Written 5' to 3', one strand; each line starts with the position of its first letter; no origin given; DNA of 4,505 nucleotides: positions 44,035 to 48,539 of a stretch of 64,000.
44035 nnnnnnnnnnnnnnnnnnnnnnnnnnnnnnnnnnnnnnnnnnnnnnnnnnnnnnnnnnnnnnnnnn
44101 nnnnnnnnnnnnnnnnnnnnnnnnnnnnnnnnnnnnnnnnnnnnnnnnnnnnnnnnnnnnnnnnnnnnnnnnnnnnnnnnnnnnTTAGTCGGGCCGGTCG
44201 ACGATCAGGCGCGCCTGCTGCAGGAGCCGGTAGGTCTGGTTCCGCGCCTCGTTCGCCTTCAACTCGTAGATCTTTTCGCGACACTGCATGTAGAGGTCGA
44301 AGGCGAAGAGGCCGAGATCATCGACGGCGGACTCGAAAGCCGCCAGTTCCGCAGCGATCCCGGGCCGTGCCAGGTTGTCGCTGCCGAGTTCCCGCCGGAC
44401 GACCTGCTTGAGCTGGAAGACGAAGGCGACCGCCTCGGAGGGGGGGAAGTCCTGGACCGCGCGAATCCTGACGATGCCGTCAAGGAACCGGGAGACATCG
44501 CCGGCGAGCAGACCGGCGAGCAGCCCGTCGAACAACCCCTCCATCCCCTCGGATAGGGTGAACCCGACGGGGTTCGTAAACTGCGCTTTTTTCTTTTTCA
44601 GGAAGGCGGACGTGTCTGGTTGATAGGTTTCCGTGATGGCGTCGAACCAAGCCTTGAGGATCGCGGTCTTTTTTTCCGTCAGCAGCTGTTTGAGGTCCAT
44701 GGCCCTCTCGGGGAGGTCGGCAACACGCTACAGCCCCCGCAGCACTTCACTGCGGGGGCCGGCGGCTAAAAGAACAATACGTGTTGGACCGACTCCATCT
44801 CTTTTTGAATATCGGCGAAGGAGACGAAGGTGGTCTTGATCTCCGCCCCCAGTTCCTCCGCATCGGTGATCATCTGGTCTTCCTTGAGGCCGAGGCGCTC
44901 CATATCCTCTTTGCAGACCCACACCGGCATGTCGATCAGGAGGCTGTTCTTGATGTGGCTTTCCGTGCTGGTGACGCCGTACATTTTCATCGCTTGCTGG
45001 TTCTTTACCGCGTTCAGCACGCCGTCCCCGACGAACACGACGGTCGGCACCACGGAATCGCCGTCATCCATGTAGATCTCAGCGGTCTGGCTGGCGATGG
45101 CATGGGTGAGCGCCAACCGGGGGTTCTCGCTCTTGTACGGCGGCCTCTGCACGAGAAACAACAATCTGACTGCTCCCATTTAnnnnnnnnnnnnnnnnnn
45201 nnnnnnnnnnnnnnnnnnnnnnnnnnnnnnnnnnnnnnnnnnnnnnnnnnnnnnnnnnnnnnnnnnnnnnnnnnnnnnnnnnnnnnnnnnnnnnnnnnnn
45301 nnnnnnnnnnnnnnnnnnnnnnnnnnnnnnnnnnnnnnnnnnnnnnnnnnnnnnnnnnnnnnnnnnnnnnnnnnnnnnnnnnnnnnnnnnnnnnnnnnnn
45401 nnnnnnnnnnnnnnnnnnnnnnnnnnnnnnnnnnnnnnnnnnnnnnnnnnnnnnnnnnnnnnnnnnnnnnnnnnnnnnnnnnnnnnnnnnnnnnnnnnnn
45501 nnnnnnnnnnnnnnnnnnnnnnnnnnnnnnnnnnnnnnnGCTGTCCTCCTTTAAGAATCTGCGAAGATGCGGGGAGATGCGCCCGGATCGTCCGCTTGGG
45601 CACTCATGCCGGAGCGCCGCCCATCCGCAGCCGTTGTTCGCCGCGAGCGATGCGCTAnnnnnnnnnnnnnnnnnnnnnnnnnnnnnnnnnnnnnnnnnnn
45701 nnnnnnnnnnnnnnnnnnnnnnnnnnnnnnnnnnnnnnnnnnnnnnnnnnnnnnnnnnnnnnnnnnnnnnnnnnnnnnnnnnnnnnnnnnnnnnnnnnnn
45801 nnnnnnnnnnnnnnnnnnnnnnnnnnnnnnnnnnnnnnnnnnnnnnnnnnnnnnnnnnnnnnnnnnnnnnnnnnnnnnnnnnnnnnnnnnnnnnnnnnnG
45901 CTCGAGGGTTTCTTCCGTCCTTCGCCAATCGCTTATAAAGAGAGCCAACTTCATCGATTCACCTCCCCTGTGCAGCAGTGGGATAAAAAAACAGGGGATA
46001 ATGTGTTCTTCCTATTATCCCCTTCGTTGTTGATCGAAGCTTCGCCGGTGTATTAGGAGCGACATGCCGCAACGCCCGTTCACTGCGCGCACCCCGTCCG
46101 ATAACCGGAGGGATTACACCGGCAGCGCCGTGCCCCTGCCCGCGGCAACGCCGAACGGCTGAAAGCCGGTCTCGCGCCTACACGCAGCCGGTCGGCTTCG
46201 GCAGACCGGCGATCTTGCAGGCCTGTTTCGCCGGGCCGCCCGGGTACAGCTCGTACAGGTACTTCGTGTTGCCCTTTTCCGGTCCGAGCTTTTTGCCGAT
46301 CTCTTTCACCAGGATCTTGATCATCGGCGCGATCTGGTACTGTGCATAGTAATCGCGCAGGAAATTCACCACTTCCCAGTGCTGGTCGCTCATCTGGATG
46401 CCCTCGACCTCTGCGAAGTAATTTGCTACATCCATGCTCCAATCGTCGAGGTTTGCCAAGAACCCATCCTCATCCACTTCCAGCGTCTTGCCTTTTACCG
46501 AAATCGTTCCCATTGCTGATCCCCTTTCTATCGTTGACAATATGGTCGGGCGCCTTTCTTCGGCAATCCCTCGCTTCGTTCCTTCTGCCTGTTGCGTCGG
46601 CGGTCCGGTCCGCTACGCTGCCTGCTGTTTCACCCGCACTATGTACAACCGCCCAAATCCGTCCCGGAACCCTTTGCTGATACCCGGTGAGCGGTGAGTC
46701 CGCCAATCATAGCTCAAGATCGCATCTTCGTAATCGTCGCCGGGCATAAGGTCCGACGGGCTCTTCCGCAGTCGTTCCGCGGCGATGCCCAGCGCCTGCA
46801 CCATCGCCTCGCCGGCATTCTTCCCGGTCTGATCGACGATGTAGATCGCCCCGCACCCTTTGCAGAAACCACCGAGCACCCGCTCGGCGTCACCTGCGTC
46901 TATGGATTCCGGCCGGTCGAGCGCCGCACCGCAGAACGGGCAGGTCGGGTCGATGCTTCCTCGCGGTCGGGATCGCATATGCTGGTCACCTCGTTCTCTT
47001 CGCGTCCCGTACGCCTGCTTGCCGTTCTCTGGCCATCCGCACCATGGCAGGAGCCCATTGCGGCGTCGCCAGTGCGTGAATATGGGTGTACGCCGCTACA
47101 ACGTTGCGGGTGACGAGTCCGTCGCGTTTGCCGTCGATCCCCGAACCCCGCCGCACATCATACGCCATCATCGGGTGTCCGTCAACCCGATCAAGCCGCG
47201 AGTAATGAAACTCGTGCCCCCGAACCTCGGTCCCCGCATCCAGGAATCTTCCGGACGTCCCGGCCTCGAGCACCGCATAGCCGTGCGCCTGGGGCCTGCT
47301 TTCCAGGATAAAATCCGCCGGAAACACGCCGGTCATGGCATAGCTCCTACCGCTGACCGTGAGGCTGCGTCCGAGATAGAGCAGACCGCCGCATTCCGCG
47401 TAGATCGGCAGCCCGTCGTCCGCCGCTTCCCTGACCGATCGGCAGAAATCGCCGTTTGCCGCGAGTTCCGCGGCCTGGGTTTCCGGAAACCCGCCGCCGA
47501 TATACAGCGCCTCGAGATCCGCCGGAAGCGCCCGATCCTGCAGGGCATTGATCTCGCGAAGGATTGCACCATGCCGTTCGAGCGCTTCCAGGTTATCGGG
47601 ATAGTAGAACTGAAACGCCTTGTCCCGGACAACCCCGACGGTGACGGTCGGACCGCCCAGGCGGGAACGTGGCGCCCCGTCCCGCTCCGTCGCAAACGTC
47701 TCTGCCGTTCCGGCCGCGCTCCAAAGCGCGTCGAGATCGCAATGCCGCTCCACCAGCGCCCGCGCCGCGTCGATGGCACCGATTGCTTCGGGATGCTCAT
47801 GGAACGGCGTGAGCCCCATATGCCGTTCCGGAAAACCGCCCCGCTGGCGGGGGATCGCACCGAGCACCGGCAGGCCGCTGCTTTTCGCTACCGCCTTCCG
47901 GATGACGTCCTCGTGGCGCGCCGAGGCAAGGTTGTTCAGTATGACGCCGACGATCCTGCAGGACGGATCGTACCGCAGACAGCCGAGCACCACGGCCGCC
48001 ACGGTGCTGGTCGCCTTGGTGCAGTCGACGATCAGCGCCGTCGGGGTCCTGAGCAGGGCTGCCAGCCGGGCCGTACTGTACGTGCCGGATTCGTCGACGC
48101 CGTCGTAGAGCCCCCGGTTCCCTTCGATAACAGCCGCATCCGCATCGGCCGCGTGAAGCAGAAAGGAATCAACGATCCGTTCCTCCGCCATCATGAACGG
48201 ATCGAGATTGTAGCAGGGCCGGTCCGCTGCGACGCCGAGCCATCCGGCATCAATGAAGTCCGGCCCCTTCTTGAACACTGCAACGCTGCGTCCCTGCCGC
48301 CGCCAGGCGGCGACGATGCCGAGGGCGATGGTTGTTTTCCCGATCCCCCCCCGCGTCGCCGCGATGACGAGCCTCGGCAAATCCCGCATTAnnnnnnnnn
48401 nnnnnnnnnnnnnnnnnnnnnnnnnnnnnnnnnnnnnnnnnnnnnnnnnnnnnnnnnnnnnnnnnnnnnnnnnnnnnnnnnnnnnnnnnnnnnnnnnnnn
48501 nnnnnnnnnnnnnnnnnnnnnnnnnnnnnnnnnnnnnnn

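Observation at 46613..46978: Uncharacterised 121-aa Zn-ribbon protein translationally coupled between dsrN and dsrC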

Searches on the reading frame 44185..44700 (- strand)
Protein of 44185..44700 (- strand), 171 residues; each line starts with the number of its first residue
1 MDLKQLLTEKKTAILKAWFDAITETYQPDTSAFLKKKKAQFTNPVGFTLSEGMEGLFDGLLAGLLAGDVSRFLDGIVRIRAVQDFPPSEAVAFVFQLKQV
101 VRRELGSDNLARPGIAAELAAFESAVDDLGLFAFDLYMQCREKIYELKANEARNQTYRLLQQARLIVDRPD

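Call 3: search_protein_families(library=pfam, proteins=[window:44185-44700:-], max_evalue=1)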
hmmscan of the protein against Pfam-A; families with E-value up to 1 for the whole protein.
window:44185-44700:- (171 aa): 3 families
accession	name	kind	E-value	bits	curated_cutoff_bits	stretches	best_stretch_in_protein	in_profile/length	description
PF14361.12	RsbRD_N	-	1.8e-22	80.4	24.3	1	3-105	1-103/104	RsbT co-antagonist protein rsbRD N-terminal domain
PF15021.11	SHLD1_C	-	0.14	12.7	27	1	141-169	43-71/120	Shieldin complex subunit 1, C-terminal domain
PF07775.16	PaRep2b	-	0.15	11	20.4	1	74-152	326-403/512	PaRep2b protein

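Call 4: search_protein_families(library=ncbifam, proteins=[window:44185-44700:-], max_evalue=1)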
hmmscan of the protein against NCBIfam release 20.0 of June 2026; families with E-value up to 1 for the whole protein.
window:44185-44700:- (171 aa): 0 families

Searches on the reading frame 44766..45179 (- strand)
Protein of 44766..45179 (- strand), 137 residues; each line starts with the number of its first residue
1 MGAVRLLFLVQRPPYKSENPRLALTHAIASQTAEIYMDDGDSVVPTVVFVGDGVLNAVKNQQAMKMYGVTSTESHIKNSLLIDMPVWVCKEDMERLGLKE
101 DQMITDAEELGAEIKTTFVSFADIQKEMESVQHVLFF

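Call 3: search_protein_families(library=pfam, proteins=[window:44766-45179:-], max_evalue=1)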
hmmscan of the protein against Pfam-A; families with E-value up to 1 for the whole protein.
window:44766-45179:- (137 aa): 3 families
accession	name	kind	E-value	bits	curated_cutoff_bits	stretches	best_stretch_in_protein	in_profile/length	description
PF02635.20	DsrE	-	1.5e-09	38.5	22.7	1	6-130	3-109/116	DsrE/DsrF-like family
PF07475.17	Hpr_kinase_C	-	0.09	12.7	33.3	1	63-103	83-123/171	HPr Serine kinase C-terminal domain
PF04077.17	DsrH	-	0.13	12.9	24.4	0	46-103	21-66/88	DsrH like protein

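Call 4: search_protein_families(library=ncbifam, proteins=[window:44766-45179:-], max_evalue=1)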
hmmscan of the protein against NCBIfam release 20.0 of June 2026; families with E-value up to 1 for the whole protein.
window:44766-45179:- (137 aa): 3 families
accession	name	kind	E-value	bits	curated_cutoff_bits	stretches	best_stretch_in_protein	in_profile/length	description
TIGR03010.1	sulf_tusC_dsrF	equivalog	5e-08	32.9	94.15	1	6-113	2-101/116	sulfurtransferase complex subunit TusC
NF001238.0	PRK00211.1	equivalog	7.6e-06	25.8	79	1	5-113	3-104/119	sulfurtransferase complex subunit TusC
TIGR03011.1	sulf_tusB_dsrH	equivalog_domain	0.043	14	49.2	1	38-105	22-72/95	sulfurtransferase complex subunit TusB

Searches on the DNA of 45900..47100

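Call 89: search_rna_families(source=window, start=45900, end=47100, threshold=evalue, max_evalue=1)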
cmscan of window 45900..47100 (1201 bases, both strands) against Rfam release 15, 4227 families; matches with E-value up to 1: 1.
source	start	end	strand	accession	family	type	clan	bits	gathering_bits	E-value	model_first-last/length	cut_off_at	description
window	46035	46137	-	RF00441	snoZ242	Gene; snRNA; snoRNA; CD-box;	-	17.1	90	0.26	1-198/198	no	Small nucleolar RNA Z242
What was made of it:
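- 46514..46612 (-): X-dsrC spacer (99 nt). It holds the invariant dsrC RBS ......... (46520-46528) and an imperfect GC-rich hairpin (about 46548-46570). No Rfam family matched (call 89).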

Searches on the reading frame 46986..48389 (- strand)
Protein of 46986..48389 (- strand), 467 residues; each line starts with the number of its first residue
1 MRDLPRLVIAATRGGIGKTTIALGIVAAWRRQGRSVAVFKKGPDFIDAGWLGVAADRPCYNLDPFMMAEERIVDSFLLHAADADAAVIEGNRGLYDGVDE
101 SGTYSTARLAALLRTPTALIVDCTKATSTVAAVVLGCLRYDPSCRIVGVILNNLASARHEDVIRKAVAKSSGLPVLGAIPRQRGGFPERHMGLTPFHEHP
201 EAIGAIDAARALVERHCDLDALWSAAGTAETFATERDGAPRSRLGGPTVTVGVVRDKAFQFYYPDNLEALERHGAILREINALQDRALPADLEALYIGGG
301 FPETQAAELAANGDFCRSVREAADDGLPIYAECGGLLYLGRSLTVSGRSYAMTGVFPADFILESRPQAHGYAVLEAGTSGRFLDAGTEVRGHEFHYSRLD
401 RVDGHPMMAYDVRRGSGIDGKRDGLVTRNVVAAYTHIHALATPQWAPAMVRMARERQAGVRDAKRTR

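Call 3: search_protein_families(library=pfam, proteins=[window:46986-48389:-], max_evalue=1)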
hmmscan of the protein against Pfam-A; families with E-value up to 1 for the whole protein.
window:46986-48389:- (467 aa): 10 families
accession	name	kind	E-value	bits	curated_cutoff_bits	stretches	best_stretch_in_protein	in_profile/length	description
PF07685.20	GATase_3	-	1.5e-38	132.9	27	1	250-441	1-193/196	CobB/CobQ-like glutamine amidotransferase domain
PF13500.12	AAA_26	-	3.7e-17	63.3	27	2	79-182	95-191/198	AAA domain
PF01656.29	CbiA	-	2.7e-14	53.7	25.4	1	7-182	1-112/125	CobQ/CobB/MinD/ParA nucleotide binding domain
PF13604.12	AAA_30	-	0.0032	17.6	27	1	7-114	20-110/191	AAA domain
PF10609.15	ParA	-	0.026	14.4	27.1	1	7-39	6-38/246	NUBPL iron-transfer P-loop NTPase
PF09140.17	MipZ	-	0.038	13.7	20.7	1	7-38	3-34/262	ATPase MipZ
PF00142.24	Fer4_NifH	-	0.16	11.9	25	0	139-182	170-211/271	4Fe-4S iron sulfur cluster binding proteins, NifH/frxC family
PF07015.17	VirC1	-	0.21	11.3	24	1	8-41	5-38/231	VirC1 protein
PF01174.25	SNO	-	0.26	11.6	27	1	290-345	32-87/188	SNO glutamine amidotransferase family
PF03796.21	DnaB_C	-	0.37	10.6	27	1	7-39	21-54/255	DnaB-like helicase C terminal domain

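Call 4: search_protein_families(library=ncbifam, proteins=[window:46986-48389:-], max_evalue=1)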
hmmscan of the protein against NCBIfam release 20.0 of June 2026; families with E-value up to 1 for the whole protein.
window:46986-48389:- (467 aa): 22 families
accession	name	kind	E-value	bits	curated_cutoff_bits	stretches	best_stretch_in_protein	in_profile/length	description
NF002204.1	PRK01077.1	equivalog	4.8e-129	430.9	254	1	5-438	2-419/420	cobyrinic acid a,c-diamide synthase CobB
TIGR00379.1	cobB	subfamily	2e-119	399.5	261.4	1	6-454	1-448/449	cobyrinic/hydrogenobyrinic acid a,c-diamide synthase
NF033195.1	F430_CfbB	exception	4.7e-114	381.7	560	1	6-450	1-450/451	Ni-sirohydrochlorin a,c-diamide synthase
NF053748.1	bifunc_CobBC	exception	7.5e-108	361.9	950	1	4-458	1-448/797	bifunctional hydrogenobyrinic acid a,c-diamide synthase/histidinol phosphate aminotransferase CobBC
NF010471.0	PRK13896.1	equivalog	1e-76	258.7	693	1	7-440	4-422/433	cobyrinic acid a,c-diamide synthase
NF041546.1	ParA_partition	equivalog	1.4e-07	31.2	180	1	9-212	4-200/203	ParA family partition ATPase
NF004921.0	PRK06278.1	equivalog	3.2e-06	26.3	354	1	6-197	241-439/482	cobyrinic acid a,c-diamide synthase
NF052463.1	L2IsogltmlsynGatDStaph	equivalog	3.9e-06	26.8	450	1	291-439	50-190/237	lipid II isoglutaminyl synthase subunit GatD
TIGR00313.1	cobQ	equivalog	4e-06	25.9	309.9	1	66-188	106-230/477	cobyric acid synthase CobQ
NF001989.1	PRK00784.1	equivalog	1.3e-05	24.1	273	1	266-457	263-441/480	cobyric acid synthase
NF004167.0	PRK05632.1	equivalog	0.0002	20.1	418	1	7-40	5-38/708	phosphate acetyltransferase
TIGR01969.1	minD_arch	subfamily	0.0016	17.6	201.75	1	8-38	4-34/251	cell division ATPase MinD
TIGR03800.1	PLP_synth_Pdx2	equivalog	0.0024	17.8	105.55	1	263-345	11-89/184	pyridoxal 5'-phosphate synthase glutaminase subunit PdxT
NF010423.0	PRK13849.1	equivalog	0.013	14.9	313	1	8-129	5-126/231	conjugal transfer ATPase VirC1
NF006306.0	PRK08506.1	equivalog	0.028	13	596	1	7-39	194-226/472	replicative DNA helicase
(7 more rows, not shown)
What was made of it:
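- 46986..48389 (-): dsrN (sirohaem amidase homologue, CobB/CbiA type), upstream neighbour. Calls 3, 4.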
